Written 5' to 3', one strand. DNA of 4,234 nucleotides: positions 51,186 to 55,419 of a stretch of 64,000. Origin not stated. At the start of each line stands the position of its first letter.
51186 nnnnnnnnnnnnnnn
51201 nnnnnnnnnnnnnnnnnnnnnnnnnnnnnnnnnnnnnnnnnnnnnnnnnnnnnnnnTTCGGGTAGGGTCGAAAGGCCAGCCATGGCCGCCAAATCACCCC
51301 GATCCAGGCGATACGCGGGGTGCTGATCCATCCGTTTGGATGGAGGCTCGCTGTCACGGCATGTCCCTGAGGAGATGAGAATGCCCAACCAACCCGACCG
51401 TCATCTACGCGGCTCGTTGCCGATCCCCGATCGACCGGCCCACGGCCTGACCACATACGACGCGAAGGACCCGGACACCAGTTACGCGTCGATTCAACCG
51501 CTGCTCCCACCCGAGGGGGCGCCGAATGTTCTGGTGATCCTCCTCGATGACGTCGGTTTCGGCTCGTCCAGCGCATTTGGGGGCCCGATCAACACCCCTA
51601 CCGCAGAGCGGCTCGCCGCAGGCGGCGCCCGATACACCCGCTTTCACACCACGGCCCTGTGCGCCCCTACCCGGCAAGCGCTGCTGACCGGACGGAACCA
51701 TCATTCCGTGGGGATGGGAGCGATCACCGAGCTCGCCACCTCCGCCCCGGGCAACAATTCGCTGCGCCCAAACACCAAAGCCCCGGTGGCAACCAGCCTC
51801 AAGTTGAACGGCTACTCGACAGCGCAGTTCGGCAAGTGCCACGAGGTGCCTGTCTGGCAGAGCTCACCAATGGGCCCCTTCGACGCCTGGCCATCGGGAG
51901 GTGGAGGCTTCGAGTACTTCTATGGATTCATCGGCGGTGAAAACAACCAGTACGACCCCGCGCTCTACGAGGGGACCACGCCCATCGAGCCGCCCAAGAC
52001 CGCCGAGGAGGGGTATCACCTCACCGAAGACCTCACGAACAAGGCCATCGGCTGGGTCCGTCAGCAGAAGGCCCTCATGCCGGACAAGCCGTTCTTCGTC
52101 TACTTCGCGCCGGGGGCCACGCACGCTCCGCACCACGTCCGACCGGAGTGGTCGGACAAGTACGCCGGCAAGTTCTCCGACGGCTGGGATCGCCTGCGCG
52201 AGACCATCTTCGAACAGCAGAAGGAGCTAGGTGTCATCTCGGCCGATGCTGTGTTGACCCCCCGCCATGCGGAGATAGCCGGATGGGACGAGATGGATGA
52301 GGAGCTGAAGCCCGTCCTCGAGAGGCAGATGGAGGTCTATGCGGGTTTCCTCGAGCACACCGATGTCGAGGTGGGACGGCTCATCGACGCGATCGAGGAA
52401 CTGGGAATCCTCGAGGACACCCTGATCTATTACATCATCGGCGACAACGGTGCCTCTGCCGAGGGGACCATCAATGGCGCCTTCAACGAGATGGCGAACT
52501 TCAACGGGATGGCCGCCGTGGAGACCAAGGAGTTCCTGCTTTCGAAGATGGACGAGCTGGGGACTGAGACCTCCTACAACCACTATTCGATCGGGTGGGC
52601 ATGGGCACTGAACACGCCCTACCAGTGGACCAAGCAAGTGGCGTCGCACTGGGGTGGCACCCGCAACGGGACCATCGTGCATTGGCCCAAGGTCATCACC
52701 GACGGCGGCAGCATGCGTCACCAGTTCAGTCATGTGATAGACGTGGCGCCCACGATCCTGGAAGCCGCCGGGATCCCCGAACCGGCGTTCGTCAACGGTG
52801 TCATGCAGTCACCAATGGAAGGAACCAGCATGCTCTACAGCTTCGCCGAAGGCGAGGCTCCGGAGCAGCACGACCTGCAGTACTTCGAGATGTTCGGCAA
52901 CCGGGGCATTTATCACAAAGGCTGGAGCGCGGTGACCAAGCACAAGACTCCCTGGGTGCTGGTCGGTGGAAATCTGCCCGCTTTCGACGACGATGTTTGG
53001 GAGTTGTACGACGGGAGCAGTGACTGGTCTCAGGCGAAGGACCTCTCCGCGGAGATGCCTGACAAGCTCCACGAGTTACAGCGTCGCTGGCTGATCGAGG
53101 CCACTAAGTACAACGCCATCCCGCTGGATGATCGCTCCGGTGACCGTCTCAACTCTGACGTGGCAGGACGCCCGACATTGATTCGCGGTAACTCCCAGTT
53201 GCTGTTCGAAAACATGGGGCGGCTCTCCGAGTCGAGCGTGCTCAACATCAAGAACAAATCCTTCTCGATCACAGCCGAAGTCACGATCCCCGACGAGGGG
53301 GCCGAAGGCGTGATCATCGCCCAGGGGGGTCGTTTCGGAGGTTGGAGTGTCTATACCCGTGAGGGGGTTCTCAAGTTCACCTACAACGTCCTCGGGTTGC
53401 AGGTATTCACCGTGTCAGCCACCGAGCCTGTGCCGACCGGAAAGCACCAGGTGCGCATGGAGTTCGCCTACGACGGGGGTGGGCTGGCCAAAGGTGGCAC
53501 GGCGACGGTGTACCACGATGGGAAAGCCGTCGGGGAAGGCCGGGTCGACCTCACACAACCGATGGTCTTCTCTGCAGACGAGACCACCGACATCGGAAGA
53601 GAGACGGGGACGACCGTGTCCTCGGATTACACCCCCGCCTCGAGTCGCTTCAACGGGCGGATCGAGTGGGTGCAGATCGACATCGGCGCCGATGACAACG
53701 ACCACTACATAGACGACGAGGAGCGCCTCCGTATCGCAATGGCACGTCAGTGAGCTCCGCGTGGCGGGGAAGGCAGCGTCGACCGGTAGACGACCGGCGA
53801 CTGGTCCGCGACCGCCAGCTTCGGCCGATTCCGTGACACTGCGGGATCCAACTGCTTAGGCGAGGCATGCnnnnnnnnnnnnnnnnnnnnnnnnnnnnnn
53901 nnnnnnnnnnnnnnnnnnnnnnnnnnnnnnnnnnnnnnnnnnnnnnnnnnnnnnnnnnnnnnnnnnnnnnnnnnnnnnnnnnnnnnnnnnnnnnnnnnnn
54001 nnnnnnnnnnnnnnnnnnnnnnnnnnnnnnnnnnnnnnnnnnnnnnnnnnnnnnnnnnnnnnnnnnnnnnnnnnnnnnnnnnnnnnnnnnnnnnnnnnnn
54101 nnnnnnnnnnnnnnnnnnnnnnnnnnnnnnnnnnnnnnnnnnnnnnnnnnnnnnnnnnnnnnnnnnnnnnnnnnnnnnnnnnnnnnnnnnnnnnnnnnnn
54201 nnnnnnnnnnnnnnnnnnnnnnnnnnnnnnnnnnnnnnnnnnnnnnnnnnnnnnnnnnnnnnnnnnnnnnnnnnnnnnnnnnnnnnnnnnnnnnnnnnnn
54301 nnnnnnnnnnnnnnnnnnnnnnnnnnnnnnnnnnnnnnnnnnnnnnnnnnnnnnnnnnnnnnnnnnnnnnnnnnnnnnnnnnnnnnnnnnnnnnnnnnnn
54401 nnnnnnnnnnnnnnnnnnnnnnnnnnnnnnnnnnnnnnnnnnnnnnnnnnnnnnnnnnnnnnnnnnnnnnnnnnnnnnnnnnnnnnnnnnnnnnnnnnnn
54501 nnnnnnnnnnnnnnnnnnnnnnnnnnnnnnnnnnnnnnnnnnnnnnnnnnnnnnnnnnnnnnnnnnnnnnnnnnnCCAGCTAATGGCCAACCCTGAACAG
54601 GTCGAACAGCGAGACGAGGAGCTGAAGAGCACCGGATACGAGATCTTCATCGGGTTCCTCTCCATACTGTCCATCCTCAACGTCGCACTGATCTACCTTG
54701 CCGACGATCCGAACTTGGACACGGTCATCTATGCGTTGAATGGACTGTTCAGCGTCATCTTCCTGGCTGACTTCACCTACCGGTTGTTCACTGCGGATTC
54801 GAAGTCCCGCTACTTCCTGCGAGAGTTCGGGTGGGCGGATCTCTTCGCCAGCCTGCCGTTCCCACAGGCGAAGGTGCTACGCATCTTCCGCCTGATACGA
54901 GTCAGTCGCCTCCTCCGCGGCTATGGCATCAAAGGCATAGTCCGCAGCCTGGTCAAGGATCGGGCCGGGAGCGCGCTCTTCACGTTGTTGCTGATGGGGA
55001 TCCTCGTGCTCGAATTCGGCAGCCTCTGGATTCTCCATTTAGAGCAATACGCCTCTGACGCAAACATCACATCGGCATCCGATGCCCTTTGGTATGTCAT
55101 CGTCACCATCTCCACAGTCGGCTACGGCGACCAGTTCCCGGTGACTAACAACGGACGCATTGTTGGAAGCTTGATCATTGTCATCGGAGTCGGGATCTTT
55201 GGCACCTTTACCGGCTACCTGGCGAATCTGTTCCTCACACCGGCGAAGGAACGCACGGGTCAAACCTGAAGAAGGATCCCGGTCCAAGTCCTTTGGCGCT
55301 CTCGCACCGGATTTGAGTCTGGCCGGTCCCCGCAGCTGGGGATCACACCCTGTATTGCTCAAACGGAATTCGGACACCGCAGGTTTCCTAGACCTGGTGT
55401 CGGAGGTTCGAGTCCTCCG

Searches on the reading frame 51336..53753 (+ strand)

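Call 22: search_protein_families(library=pfam, proteins=[window:51336-53753:+], max_evalue=0.001)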
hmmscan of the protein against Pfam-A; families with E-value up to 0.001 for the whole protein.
window:51336-53753:+ (805 aa): 3 families
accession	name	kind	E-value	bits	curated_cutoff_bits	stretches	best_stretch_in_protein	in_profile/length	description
PF00884.28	Sulfatase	-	5.6e-62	210.2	25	1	63-480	1-301/301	Sulfatase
PF16347.10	SGSH_C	-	3.4e-06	27.7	29.3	1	444-571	18-132/154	N-sulphoglucosamine sulphohydrolase, C-terminal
PF13385.13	Laminin_G_3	-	3.6e-05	24.4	27.6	1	636-781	12-140/151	Concanavalin A-like lectin/glucanases superfamily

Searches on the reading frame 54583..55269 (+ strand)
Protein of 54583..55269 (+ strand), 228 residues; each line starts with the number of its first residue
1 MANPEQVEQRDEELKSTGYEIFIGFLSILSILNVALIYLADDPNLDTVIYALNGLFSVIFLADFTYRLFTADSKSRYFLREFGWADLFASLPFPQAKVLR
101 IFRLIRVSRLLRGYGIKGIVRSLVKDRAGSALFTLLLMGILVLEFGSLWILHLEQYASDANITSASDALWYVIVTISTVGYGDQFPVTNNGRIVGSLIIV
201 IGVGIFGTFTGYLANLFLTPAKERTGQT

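Call 22: search_protein_families(library=pfam, proteins=[window:54583-55269:+], max_evalue=0.001)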
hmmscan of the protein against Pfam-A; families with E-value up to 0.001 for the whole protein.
window:54583-55269:+ (228 aa): 2 families
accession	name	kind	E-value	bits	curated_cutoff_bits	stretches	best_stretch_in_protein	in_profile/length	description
PF00520.37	Ion_trans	-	3.1e-20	72.8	25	1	19-217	4-233/241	Ion transport protein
PF07885.22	Ion_trans_2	-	8.3e-15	54.9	22.5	1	142-217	6-77/79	Ion channel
